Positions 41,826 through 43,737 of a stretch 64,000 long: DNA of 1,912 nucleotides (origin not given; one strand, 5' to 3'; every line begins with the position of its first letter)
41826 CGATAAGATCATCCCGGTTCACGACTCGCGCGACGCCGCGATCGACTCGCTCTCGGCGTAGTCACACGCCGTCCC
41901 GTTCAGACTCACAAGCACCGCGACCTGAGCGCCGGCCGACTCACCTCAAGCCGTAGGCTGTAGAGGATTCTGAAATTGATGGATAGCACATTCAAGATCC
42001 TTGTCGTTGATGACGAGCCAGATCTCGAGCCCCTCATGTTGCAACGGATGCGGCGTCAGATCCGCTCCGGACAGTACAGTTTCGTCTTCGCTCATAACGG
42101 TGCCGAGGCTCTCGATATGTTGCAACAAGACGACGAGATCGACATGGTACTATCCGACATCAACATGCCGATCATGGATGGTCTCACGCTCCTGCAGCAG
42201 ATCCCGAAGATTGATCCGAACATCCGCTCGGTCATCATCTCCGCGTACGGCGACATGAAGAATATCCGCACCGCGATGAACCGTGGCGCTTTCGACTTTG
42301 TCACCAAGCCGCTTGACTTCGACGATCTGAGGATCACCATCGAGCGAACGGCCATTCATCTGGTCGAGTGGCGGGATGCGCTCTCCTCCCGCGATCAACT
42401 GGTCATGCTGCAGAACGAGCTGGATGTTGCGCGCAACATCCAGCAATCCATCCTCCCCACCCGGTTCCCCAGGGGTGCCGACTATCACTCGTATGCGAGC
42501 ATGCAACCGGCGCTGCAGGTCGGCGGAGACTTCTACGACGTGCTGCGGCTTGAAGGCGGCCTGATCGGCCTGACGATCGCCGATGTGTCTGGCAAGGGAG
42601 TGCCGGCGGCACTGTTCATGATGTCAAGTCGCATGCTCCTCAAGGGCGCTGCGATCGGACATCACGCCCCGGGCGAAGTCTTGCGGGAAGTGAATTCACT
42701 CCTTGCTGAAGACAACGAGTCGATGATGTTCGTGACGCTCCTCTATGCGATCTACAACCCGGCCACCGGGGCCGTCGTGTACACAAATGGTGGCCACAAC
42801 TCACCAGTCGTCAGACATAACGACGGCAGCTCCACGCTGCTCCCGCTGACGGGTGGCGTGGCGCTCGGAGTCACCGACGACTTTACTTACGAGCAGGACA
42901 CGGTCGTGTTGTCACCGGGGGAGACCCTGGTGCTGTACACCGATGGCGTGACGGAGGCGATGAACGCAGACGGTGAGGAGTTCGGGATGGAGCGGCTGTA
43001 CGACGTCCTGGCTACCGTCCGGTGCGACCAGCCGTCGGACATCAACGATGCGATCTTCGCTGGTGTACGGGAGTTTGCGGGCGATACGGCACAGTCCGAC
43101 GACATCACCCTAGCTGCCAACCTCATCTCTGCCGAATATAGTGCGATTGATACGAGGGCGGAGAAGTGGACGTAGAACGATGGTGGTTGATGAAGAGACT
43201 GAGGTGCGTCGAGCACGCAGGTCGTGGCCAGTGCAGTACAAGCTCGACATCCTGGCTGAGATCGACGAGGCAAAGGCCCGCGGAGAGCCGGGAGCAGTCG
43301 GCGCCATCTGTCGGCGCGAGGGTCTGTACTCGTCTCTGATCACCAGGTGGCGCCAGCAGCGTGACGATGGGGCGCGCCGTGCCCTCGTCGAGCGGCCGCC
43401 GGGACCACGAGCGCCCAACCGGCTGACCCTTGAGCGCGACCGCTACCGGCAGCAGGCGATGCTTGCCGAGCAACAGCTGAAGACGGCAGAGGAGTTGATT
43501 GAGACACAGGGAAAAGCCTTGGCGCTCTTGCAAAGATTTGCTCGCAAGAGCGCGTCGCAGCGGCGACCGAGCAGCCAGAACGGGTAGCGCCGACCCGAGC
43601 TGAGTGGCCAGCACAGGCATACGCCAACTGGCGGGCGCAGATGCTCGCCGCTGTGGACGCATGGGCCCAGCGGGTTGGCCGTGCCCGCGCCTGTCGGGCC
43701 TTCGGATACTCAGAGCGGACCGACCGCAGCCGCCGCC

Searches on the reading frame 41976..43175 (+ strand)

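Call 82: search_protein_families(library=pfam, proteins=[window:41976-43175:+])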
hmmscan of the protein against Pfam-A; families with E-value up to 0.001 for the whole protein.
window:41976-43175:+ (399 aa): 2 families
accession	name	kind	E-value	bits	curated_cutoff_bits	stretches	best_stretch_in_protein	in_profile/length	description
PF07228.17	SpoIIE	-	4.1e-53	180.6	25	1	195-379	3-186/192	Stage II sporulation protein E (SpoIIE)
PF00072.30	Response_reg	-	8.6e-25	87.5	30.2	1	8-122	1-110/111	Response regulator receiver domain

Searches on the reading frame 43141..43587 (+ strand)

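Call 46: search_protein_families(library=ncbifam, proteins=[window:43141-43587:+])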
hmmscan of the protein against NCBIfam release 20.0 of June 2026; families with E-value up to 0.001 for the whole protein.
window:43141-43587:+ (148 aa): 1 family
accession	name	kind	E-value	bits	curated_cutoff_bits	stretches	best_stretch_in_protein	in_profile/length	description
NF047595.1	IS66_ISRel24_TnpA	equivalog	4.2e-05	24.1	74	1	26-80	2-47/113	IS66-like element accessory protein TnpA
